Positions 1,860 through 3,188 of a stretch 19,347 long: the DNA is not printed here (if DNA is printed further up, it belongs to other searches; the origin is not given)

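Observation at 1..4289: Encapsulin/EncFtn nanocompartment genes in one tight operon with a radical SAM enzyme and a FtsX-type ABC exporter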

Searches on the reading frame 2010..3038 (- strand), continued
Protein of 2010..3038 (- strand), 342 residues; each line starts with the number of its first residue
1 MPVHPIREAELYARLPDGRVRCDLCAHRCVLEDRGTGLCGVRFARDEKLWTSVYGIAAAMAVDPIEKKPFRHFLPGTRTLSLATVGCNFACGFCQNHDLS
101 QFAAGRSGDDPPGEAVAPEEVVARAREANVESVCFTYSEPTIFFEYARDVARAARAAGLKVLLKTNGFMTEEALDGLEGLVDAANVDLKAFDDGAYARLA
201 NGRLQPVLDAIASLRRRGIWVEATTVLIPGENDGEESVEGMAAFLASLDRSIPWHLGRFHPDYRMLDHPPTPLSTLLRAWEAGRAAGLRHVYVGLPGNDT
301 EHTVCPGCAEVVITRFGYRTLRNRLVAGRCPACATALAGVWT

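Call 28: find_related_loci(query=A2, collection=metagenome_contigs, flank=6000)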
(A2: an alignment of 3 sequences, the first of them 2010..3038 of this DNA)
Query A2 (342 aa) in metagenome_contigs; peptide patterns used: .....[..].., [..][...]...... (x = any residue, [..] = any of these).
600 stretches matched a pattern (row limit reached: there are more); 579 encode a relative of the query (tblastn E <= 1e-3); the best 80 are kept; 80 distinct loci.
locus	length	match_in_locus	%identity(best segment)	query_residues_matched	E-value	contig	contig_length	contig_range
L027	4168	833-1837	54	6-340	7e-116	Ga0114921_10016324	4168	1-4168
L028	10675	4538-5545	50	6-342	6e-109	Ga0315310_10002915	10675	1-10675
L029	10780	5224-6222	47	6-339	9e-108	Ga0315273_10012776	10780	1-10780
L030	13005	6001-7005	48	6-341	1e-106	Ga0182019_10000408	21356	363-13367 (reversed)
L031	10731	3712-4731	51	6-340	4e-105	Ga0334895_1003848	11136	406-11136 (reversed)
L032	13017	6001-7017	46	1-340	1e-104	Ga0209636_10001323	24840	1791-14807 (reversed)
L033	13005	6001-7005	46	6-342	9e-104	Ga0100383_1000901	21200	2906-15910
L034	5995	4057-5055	46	6-337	7e-103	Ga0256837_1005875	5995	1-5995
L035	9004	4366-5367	47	6-342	3e-102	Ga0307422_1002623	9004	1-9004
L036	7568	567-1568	46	6-341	9e-102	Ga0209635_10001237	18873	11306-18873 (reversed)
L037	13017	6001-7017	48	3-342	1e-101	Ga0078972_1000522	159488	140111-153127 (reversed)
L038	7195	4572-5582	44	6-340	3e-101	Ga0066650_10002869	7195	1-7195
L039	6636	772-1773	45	6-340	1e-100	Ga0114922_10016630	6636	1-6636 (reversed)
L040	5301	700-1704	46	6-342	3e-100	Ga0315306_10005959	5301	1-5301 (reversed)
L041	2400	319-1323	46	6-341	8e-104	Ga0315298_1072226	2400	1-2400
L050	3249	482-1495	48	5-340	1e-95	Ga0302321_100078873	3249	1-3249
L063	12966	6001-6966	42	18-342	4e-87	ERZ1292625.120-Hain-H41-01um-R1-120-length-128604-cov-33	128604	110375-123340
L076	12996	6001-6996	43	8-340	5e-84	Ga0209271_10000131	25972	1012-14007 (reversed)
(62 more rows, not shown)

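Call 31: find_encoding_contigs(protein=P0167, flank=10000, max_places=4)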
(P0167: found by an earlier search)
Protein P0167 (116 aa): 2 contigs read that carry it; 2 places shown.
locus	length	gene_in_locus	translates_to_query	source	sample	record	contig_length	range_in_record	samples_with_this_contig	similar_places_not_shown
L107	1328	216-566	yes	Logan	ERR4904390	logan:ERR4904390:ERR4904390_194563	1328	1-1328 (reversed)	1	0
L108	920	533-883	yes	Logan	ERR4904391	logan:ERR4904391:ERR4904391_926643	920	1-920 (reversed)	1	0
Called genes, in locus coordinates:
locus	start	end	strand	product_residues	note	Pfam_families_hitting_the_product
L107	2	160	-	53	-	?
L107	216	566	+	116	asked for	PF22277:EncFtn-like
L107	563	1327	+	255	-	?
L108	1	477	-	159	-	?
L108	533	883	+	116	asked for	PF22277:EncFtn-like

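Call 32: find_homologous_proteins(query=A2, max_evalue=1e-100)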
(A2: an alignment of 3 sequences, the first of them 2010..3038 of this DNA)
Query A2 (3 sequences) (342 aa, profile of the alignment): 3719 proteins with E <= 1e-100 among 8000 candidates; the best 120 are listed.
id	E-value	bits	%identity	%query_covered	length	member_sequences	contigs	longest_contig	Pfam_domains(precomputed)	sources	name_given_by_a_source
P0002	3.1e-214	728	65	98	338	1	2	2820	PF04055.28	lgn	-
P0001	1.9e-208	709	100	100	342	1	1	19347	PF04055.28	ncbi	-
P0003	5.0e-136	471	55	99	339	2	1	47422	PF04055.28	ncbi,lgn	ncbi:MAG: AmmeMemoRadiSam system radical SAM enzyme [Chloroflexota bacterium]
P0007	8.1e-134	464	51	99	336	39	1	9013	PF04055.28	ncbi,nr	ncbi:MAG: AmmeMemoRadiSam system radical SAM enzyme [Caldiserica bacterium]|nr:AmmeMemoRadiSam syste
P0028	9.8e-133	460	53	98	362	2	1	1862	PF04055.28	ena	-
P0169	1.5e-132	460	54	98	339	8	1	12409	PF04055.28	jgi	jgi:pyruvate formate lyase activating enzyme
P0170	7.0e-132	457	53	98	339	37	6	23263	PF04055.28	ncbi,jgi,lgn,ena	-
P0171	3.5e-131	455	54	98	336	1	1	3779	PF04055.28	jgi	jgi:pyruvate formate lyase activating enzyme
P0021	3.8e-131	455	53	98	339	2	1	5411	PF04055.28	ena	-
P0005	6.7e-131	454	55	98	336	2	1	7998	PF04055.28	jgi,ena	jgi:pyruvate formate lyase activating enzyme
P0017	7.4e-131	454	52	98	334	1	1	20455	PF04055.28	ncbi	-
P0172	1.3e-130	453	50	99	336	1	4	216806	PF04055.28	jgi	-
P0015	1.5e-130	453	53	98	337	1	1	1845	PF04055.28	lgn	-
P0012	1.9e-130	453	53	98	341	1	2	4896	PF04055.28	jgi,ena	jgi:pyruvate formate lyase activating enzyme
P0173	2.3e-130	452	52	98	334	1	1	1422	PF04055.28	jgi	jgi:pyruvate formate lyase activating enzyme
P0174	3.1e-130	452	51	99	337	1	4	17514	PF04055.28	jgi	jgi:pyruvate formate lyase activating enzyme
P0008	4.4e-130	452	54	98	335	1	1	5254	PF04055.28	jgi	jgi:pyruvate formate lyase activating enzyme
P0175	6.3e-130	451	50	98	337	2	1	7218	PF04055.28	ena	-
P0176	7.1e-130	451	54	98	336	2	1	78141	PF04055.28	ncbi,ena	-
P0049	8.2e-130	451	53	98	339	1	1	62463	PF04055.28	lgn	-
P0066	9.5e-130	450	52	98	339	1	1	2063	PF04055.28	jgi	jgi:pyruvate formate lyase activating enzyme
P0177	9.5e-130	450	53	97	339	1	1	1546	PF04055.28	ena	-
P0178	9.7e-130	450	51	98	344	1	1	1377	PF04055.28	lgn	-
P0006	1.0e-129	450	52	99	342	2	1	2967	PF04055.28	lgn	-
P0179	1.5e-129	450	51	98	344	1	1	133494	PF04055.28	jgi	-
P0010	1.7e-129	450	53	99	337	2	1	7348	PF04055.28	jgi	jgi:pyruvate formate lyase activating enzyme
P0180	1.8e-129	450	51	98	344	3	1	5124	PF04055.28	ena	-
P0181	2.0e-129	449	49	98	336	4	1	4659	PF04055.28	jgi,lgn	jgi:pyruvate formate lyase activating enzyme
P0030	2.5e-129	449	52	99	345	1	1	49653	PF04055.28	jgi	jgi:pyruvate formate lyase activating enzyme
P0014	2.6e-129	449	55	98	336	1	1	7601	PF04055.28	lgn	-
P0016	2.6e-129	449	52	99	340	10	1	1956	PF04055.28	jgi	jgi:pyruvate formate lyase activating enzyme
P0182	3.8e-129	448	51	100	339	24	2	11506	PF04055.28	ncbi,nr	ncbi:MAG TPA: AmmeMemoRadiSam system radical SAM enzyme [Candidatus Saccharicenans sp.]|nr:AmmeMemoR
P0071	4.2e-129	448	51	98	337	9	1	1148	PF04055.28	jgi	jgi:pyruvate formate lyase activating enzyme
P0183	5.6e-129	448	48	98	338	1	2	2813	PF04055.28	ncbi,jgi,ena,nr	ncbi:AmmeMemoRadiSam system radical SAM enzyme [Candidatus Acetothermia bacterium]|nr:MAG: AmmeMemoR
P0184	6.2e-129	448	51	98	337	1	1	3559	PF04055.28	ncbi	-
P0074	9.3e-129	447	51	98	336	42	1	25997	PF04055.28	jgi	-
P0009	1.1e-128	447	53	99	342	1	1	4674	PF04055.28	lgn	-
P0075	1.1e-128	447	51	99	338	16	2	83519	PF04055.28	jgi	jgi:pyruvate formate lyase activating enzyme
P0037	1.2e-128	447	50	98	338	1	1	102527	PF04055.28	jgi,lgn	-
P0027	1.3e-128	447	53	98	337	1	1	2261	PF04055.28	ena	-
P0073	1.4e-128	447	52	98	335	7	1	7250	PF04055.28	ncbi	-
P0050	1.4e-128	447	52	99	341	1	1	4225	PF04055.28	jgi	jgi:pyruvate formate lyase activating enzyme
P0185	1.5e-128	447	49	99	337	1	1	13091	PF04055.28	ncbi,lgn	ncbi:MAG: AmmeMemoRadiSam system radical SAM enzyme [Thermodesulfobacteriota bacterium]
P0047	1.5e-128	447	53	98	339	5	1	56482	PF04055.28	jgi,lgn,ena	-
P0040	1.5e-128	446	53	98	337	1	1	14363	PF04055.28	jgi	-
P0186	1.6e-128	446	51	97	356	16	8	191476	PF04055.28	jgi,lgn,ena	jgi:pyruvate formate lyase activating enzyme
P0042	1.8e-128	446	54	98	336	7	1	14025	PF04055.28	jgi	-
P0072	1.8e-128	446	51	98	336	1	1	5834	PF04055.28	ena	-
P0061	2.1e-128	446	53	99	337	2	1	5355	PF04055.28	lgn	-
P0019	2.4e-128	446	53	99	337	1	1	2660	PF04055.28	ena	-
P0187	2.5e-128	446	52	98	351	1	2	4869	PF04055.28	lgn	-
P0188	3.2e-128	445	50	98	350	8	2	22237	PF04055.28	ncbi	ncbi:MAG: AmmeMemoRadiSam system radical SAM enzyme [Anaerolineae bacterium]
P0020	3.2e-128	445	53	98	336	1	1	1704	PF04055.28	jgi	-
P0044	3.3e-128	445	53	100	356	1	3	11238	PF04055.28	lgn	-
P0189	3.8e-128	445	50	98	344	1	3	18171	PF04055.28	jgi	jgi:pyruvate formate lyase activating enzyme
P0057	4.3e-128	445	53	98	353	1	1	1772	PF04055.28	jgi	jgi:pyruvate formate lyase activating enzyme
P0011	4.6e-128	445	53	98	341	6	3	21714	PF04055.28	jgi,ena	-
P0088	4.6e-128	445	52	98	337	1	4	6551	PF04055.28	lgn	-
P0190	4.9e-128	445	50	98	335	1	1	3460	PF04055.28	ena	-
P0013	5.3e-128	445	54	98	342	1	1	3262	PF04055.28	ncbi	-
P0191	5.4e-128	445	51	98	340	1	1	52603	PF04055.28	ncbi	ncbi:MAG: AmmeMemoRadiSam system radical SAM enzyme [Anaerolineae bacterium]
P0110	6.7e-128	444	52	97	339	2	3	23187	PF04055.28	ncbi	-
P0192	6.9e-128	444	50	98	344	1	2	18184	PF04055.28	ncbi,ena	-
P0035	8.3e-128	444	52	98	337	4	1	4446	PF04055.28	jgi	jgi:pyruvate formate lyase activating enzyme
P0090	8.7e-128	444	51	97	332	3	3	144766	PF04055.28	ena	-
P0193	9.1e-128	444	49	99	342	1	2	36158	PF04055.28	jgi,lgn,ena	-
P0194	9.3e-128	444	51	99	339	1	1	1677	PF04055.28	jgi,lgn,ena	-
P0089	1.0e-127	444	54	98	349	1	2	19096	PF04055.28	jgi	jgi:pyruvate formate lyase activating enzyme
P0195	1.1e-127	444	50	98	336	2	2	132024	PF04055.28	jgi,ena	jgi:pyruvate formate lyase activating enzyme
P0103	1.2e-127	444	53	99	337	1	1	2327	PF04055.28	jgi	-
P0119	1.2e-127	444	52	99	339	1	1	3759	PF04055.28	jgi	jgi:pyruvate formate lyase activating enzyme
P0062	1.4e-127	443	52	98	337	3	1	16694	PF04055.28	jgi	jgi:pyruvate formate lyase activating enzyme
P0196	1.4e-127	443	53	97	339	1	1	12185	PF04055.28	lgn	-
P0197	1.5e-127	443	52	98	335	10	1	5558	PF04055.28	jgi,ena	jgi:pyruvate formate lyase activating enzyme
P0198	1.6e-127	443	51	98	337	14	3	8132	PF04055.28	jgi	jgi:pyruvate formate lyase activating enzyme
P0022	2.0e-127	443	53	98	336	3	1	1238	PF04055.28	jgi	jgi:pyruvate formate lyase activating enzyme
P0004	2.2e-127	443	55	98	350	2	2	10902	PF04055.28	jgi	jgi:pyruvate formate lyase activating enzyme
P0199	2.4e-127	443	52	98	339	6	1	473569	PF04055.28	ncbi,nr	ncbi:MAG: AmmeMemoRadiSam system radical SAM enzyme [Candidatus Aminicenantes bacterium]|nr:AmmeMemo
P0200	2.6e-127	442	49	98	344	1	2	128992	PF04055.28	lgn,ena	-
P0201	2.6e-127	442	51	98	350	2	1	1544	PF04055.28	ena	-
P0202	2.8e-127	442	51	98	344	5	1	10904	PF04055.28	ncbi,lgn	-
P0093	3.0e-127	442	52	98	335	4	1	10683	PF04055.28,PF03119.22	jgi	jgi:pyruvate formate lyase activating enzyme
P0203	3.5e-127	442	49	98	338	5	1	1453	PF04055.28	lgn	-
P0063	3.6e-127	442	54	98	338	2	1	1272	PF04055.28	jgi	jgi:pyruvate formate lyase activating enzyme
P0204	3.9e-127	442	50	99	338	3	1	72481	PF04055.28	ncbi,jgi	jgi:pyruvate formate lyase activating enzyme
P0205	4.2e-127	442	50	99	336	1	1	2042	PF04055.28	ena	-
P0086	4.2e-127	442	52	98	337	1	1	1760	PF04055.28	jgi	-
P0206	4.5e-127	442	52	99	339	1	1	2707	PF04055.28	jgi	-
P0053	4.7e-127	442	52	99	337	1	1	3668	PF04055.28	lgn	-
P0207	4.9e-127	442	51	98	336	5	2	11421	PF04055.28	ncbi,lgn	-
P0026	4.9e-127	442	53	98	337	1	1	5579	PF04055.28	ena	-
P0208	5.1e-127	442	51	98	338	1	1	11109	PF04055.28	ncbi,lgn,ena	-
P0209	5.7e-127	441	51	98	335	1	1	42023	PF04055.28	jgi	jgi:pyruvate formate lyase activating enzyme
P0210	5.7e-127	441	51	98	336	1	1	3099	PF04055.28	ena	-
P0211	5.7e-127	441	51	99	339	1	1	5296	PF04055.28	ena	-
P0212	5.8e-127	441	51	97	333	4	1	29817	PF04055.28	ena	-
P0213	5.9e-127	441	49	98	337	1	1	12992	PF04055.28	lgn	-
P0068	6.4e-127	441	51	98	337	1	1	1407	PF04055.28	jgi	-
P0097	6.4e-127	441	52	98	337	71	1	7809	PF04055.28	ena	-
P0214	6.5e-127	441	50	98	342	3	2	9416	PF04055.28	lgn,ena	-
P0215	6.5e-127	441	51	98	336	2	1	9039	PF04055.28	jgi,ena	jgi:pyruvate formate lyase activating enzyme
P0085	6.6e-127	441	52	98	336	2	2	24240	PF04055.28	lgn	-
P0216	7.0e-127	441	51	99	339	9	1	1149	PF04055.28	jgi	-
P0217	7.0e-127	441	51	99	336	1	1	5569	PF04055.28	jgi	-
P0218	7.3e-127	441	50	98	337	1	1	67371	PF04055.28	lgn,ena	-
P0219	8.1e-127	441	54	94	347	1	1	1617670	PF04055.28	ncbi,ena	-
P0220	8.3e-127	441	49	98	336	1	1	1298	PF04055.28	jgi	jgi:pyruvate formate lyase activating enzyme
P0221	9.0e-127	441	53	98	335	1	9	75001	PF04055.28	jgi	jgi:pyruvate formate lyase activating enzyme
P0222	9.1e-127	441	53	93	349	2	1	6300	PF04055.28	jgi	jgi:pyruvate formate lyase activating enzyme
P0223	9.3e-127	441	47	98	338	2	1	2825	PF04055.28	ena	-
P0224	1.0e-126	440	51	98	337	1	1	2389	PF04055.28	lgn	-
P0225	1.1e-126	440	51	99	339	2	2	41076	PF04055.28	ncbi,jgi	-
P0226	1.1e-126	440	50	98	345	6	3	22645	PF04055.28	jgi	jgi:pyruvate formate lyase activating enzyme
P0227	1.2e-126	440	50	97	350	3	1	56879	PF04055.28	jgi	-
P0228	1.3e-126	440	50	98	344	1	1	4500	PF04055.28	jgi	jgi:pyruvate formate lyase activating enzyme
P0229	1.4e-126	440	51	98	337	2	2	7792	PF04055.28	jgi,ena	-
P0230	1.6e-126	440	49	98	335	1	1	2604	PF04055.28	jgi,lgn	-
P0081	1.7e-126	440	51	99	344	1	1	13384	PF04055.28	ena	-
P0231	1.7e-126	440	52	98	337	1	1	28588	PF04055.28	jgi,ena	-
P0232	1.7e-126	440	52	98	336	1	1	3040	PF04055.28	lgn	-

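Call 40: search_solved_structures(query=window:2010-3038:-, max_evalue=0.001)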
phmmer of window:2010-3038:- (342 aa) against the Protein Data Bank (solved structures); distinct sequences matched with E-value up to 0.001: 2.
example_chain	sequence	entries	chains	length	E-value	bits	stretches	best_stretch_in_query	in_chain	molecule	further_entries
3c8f_A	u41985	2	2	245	1e-08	37.7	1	75-248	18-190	Pyruvate formate-lyase 1-activating enzyme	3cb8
8fo0_A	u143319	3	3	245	3.7e-07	32.5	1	75-248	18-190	Pyruvate formate-lyase 1-activating enzyme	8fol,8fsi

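Call 60: search_protein_families(library=pfam, proteins=[L063:7278-8711:+, L050:1417-2388:+, L076:5072-5917:-], max_evalue=0.00001)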
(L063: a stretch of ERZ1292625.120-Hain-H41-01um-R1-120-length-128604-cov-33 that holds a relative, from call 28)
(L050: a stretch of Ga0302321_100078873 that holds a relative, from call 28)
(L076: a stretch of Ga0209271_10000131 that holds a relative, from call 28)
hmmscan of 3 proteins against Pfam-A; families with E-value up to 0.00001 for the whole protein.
L063:7278-8711:+ (478 aa): 2 families
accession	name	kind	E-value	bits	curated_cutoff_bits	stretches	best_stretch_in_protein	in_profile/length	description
PF01875.22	Memo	-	3.9e-65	220.2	27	1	31-295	1-268/269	Memo-like protein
PF01871.22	AMMECR1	-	7e-53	179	25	1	312-476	2-167/168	AMMECR1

L050:1417-2388:+ (324 aa): 1 family
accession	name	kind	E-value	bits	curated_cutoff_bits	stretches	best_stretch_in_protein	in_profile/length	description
PF01875.22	Memo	-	1.1e-45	156.3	27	1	43-320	1-267/269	Memo-like protein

L076:5072-5917:- (282 aa): 1 family
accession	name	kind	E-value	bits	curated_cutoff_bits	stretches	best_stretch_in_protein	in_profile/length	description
PF01875.22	Memo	-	1.4e-52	179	27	1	16-271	1-267/269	Memo-like protein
